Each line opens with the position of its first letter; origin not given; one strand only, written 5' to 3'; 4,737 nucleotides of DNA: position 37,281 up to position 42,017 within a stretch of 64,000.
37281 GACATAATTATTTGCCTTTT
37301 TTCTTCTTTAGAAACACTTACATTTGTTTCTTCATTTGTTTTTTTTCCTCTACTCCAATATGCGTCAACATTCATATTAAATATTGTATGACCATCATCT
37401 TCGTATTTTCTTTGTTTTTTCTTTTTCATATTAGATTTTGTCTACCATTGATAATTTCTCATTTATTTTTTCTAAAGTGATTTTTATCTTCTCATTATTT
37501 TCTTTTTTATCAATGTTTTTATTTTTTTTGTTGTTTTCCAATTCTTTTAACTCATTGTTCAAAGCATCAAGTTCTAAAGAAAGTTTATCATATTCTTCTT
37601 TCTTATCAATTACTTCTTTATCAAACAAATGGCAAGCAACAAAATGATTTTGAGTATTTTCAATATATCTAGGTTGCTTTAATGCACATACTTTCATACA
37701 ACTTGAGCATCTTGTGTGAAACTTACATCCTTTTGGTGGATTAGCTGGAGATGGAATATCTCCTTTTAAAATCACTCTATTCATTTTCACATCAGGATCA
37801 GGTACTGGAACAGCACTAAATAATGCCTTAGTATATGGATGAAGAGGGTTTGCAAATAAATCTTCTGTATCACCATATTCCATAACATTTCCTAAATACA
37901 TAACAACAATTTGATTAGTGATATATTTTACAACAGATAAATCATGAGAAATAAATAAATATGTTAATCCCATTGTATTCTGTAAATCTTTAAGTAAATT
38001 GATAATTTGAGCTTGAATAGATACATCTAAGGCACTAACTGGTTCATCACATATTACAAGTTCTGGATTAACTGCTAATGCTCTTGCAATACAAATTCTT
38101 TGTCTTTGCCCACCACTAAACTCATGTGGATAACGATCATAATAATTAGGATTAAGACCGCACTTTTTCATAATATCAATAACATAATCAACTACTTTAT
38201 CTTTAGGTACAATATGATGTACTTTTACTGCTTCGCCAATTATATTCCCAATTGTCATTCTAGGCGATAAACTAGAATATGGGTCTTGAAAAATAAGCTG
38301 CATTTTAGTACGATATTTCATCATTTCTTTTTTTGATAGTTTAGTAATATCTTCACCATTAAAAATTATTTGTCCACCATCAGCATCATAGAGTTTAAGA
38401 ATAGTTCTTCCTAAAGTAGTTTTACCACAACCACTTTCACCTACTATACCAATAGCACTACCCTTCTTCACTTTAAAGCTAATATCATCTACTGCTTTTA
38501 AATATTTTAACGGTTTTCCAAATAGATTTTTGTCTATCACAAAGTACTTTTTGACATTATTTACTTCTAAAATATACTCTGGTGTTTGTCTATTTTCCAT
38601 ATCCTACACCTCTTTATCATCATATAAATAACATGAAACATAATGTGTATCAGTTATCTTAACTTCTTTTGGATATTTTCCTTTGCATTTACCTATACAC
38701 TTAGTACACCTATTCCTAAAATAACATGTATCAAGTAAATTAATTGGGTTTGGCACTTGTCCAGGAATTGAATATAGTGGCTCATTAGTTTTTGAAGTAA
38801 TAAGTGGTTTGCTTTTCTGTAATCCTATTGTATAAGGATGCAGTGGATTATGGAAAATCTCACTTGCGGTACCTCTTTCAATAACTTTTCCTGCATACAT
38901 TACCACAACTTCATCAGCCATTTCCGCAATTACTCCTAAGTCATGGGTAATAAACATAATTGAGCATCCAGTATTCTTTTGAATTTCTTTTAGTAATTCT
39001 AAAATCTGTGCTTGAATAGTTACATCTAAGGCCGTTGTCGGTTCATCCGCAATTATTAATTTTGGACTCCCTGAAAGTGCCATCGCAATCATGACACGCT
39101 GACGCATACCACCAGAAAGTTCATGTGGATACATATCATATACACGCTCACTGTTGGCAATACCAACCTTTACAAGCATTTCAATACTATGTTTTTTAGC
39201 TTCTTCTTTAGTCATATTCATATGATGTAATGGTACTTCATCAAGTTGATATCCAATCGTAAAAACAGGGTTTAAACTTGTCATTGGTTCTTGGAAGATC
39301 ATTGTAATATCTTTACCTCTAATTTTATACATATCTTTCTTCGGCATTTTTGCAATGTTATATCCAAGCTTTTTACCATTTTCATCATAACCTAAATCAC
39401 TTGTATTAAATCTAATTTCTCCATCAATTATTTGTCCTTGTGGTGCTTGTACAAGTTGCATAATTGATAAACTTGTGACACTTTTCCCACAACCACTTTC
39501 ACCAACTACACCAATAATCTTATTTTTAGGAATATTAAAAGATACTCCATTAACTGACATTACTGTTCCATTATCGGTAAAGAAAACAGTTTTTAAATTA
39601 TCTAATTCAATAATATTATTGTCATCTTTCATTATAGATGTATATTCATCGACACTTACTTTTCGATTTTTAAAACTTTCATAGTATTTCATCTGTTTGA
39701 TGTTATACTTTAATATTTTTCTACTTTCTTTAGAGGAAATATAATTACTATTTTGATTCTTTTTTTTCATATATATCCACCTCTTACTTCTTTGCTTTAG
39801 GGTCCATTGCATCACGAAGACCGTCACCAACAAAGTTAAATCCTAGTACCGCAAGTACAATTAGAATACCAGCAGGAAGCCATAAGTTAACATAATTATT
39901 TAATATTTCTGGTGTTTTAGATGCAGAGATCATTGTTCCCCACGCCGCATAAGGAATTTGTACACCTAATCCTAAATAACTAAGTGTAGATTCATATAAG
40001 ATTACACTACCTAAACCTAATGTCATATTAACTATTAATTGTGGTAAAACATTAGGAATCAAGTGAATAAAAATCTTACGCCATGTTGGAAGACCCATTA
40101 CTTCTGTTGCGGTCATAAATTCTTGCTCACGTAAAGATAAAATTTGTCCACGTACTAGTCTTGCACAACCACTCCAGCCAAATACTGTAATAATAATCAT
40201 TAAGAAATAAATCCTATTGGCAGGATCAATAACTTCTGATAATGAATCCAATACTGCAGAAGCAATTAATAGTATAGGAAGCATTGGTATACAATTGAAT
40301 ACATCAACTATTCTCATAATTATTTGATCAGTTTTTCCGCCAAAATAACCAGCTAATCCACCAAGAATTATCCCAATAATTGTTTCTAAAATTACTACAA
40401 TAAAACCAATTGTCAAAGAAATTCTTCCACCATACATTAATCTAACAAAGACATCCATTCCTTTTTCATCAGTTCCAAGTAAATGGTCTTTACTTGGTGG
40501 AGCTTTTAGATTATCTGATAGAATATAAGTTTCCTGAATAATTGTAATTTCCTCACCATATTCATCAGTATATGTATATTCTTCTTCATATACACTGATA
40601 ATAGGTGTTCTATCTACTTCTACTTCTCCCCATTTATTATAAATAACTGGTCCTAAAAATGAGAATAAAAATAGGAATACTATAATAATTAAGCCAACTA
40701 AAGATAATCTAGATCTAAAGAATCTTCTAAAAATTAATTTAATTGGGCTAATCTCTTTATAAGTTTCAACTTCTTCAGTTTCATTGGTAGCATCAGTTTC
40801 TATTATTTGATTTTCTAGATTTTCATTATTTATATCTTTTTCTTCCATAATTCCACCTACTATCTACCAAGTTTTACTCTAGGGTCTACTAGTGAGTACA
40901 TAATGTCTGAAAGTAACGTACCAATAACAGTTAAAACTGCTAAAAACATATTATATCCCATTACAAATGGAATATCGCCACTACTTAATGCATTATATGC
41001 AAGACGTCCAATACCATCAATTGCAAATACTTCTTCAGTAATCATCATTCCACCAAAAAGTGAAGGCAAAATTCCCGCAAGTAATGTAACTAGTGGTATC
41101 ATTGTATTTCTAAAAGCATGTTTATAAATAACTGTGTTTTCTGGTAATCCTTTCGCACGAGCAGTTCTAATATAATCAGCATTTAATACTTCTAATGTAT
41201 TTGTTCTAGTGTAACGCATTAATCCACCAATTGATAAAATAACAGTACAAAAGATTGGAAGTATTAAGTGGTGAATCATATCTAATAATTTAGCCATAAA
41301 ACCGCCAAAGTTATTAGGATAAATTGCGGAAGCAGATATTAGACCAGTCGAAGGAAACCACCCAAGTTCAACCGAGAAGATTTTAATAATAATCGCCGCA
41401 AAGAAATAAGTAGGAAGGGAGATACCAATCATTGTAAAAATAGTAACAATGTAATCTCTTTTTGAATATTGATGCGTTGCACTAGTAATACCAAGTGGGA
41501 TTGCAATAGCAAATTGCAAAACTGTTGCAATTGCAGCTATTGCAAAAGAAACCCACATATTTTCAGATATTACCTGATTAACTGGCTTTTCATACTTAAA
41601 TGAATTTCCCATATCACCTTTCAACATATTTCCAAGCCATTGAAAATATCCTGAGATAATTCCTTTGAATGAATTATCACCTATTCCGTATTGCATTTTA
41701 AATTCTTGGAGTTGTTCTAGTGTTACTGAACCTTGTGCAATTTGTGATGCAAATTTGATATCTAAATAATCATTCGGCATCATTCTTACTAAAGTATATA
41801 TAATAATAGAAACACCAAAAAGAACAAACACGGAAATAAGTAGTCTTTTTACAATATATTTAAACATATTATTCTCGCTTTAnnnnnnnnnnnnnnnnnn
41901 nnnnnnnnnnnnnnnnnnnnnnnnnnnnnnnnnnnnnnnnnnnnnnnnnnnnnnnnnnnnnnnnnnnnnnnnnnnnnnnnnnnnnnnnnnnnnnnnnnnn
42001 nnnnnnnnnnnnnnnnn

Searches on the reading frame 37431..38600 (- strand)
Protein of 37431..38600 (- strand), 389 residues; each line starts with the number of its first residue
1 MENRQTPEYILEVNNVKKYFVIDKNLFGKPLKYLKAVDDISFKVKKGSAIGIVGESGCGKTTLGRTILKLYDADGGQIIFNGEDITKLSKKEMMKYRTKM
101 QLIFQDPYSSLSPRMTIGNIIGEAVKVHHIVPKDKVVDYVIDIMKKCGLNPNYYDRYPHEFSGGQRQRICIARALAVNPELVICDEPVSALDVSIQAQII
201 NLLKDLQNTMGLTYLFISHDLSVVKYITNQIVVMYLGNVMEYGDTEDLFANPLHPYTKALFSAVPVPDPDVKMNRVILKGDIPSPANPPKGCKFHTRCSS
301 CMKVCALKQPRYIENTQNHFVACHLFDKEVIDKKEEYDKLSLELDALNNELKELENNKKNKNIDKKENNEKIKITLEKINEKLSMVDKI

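Call 11: search_protein_families(library=pfam, proteins=[window:37431-38600:-], max_evalue=0.001)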
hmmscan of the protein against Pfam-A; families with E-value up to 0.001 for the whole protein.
window:37431-38600:- (389 aa): 4 families
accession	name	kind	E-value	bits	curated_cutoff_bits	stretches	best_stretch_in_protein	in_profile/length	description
PF00005.33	ABC_tran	-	3.1e-33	115.7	25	1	38-188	2-136/137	ABC transporter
PF08352.17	oligo_HPY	-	4e-20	72.4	27.1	1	240-305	1-65/65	Oligopeptide/dipeptide transporter, C-terminal region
PF13304.12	AAA_21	-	2.4e-06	28.3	27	1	150-224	227-303/304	AAA domain, putative AbiEii toxin, Type IV TA system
PF13401.12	AAA_22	-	0.00024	21.8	27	1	49-216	7-120/130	AAA domain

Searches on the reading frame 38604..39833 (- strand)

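Call 11: search_protein_families(library=pfam, proteins=[window:38604-39833:-], max_evalue=0.001)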
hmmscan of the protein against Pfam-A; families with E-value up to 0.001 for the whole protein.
window:38604-39833:- (409 aa): 3 families
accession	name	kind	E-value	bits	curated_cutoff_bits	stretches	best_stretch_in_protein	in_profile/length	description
PF00005.33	ABC_tran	-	1.6e-25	90.7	25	1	95-267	2-137/137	ABC transporter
PF08352.17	oligo_HPY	-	2.2e-16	60.4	27.1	1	318-383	1-65/65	Oligopeptide/dipeptide transporter, C-terminal region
PF13304.12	AAA_21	-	2e-06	28.6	27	1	222-302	221-303/304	AAA domain, putative AbiEii toxin, Type IV TA system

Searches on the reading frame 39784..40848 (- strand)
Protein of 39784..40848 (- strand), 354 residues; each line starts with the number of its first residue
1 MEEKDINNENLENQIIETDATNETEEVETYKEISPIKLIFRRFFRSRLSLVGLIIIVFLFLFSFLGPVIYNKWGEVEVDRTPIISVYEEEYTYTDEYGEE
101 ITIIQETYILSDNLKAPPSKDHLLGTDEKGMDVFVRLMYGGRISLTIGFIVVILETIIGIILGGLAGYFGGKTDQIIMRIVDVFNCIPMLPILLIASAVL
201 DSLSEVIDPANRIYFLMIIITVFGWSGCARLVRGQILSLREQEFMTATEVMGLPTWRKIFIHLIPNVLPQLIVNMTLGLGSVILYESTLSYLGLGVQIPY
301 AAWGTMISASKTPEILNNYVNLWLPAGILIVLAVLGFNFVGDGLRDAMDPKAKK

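Call 11: search_protein_families(library=pfam, proteins=[window:39784-40848:-], max_evalue=0.001)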
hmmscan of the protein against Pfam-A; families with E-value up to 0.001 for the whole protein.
window:39784-40848:- (354 aa): 2 families
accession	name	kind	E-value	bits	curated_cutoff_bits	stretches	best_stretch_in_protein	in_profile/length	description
PF00528.27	BPD_transp_1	-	3.6e-31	108.7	26.4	1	159-353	1-183/184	Binding-protein-dependent transport system inner membrane component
PF12911.12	OppC_N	-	2.2e-10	40.7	23.9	1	34-71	1-40/53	N-terminal TM domain of oligopeptide transport permease C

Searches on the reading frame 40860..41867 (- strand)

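Call 11: search_protein_families(library=pfam, proteins=[window:40860-41867:-], max_evalue=0.001)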
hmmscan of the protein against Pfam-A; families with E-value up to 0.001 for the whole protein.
window:40860-41867:- (335 aa): 2 families
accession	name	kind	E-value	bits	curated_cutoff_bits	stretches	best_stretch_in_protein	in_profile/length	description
PF00528.27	BPD_transp_1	-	2.7e-34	118.9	26.4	1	122-332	1-183/184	Binding-protein-dependent transport system inner membrane component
PF19300.4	BPD_transp_1_N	-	2.1e-05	25.1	23.8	1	1-88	1-91/114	Binding-prot-dependent transport system membrane comp, N-term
